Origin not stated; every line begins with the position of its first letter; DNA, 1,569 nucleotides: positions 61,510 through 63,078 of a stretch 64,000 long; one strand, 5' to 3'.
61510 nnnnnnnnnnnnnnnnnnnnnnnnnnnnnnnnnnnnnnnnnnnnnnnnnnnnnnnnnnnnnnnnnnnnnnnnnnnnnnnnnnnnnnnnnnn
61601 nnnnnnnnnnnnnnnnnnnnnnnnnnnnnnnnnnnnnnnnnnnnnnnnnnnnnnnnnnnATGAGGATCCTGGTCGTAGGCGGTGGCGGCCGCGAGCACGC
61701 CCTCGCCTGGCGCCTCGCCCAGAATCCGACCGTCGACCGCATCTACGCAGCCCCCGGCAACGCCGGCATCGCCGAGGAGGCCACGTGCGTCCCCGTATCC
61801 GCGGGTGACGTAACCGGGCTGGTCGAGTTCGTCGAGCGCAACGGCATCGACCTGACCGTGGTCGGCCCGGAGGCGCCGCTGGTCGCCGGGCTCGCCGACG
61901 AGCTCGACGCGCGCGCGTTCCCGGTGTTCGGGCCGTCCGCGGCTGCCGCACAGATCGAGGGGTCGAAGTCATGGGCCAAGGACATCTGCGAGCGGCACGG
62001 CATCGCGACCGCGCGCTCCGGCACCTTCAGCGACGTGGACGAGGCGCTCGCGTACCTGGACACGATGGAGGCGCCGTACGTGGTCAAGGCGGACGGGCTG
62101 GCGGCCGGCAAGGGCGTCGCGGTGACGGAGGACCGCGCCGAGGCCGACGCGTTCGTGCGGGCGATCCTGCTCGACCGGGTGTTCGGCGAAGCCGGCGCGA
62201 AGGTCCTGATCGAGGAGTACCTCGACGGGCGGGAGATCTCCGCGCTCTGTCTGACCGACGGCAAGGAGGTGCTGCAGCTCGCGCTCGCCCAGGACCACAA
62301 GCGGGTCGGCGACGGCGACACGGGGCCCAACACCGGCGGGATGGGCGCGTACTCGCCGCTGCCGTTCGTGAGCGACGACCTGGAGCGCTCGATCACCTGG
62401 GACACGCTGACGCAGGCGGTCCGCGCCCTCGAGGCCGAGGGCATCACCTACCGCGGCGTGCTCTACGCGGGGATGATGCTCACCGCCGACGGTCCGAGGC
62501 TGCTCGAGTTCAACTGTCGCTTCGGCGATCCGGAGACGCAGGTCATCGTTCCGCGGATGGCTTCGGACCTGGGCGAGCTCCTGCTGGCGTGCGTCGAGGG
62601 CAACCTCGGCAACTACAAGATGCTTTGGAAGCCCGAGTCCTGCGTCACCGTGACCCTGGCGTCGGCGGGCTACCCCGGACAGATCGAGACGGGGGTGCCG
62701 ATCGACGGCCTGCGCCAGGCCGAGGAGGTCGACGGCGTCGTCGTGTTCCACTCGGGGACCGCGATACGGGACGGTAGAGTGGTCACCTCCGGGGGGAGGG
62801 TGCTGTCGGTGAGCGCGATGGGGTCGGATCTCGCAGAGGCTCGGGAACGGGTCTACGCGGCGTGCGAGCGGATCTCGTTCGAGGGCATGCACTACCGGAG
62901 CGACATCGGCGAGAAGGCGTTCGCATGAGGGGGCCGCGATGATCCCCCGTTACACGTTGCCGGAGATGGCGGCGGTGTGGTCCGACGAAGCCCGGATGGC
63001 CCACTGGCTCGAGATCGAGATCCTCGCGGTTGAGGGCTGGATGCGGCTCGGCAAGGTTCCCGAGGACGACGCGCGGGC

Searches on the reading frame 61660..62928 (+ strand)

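Call 26: search_protein_families(library=pfam, proteins=[window:61660-62928:+], max_evalue=0.001)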
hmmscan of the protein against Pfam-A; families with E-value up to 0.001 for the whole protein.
window:61660-62928:+ (422 aa): 7 families
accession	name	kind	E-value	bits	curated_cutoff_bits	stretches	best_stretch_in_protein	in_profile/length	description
PF01071.24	GARS_A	-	1.3e-77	260.5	27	1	101-293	1-194/194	Phosphoribosylglycinamide synthetase, ATP-grasp (A) domain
PF02844.21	GARS_N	-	2.4e-39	134.5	29.5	1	1-100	1-100/100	Phosphoribosylglycinamide synthetase, N domain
PF02843.22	GARS_C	-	2.1e-32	111.8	34.8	1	328-419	1-92/92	Phosphoribosylglycinamide synthetase, C domain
PF02655.19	ATP-grasp_3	-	4.2e-06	27.4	23.2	1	135-289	29-158/160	ATP-grasp domain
PF02786.22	CPSase_L_D2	-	0.00012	22.1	19.8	1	104-202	3-104/211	Carbamoyl-phosphate synthase L chain, ATP binding domain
PF02222.28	ATP-grasp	-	0.00022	21.4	27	1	110-198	3-87/179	ATP-grasp domain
PF08442.15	ATP-grasp_2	-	0.0003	20.9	29.5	1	106-189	7-102/202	ATP-grasp domain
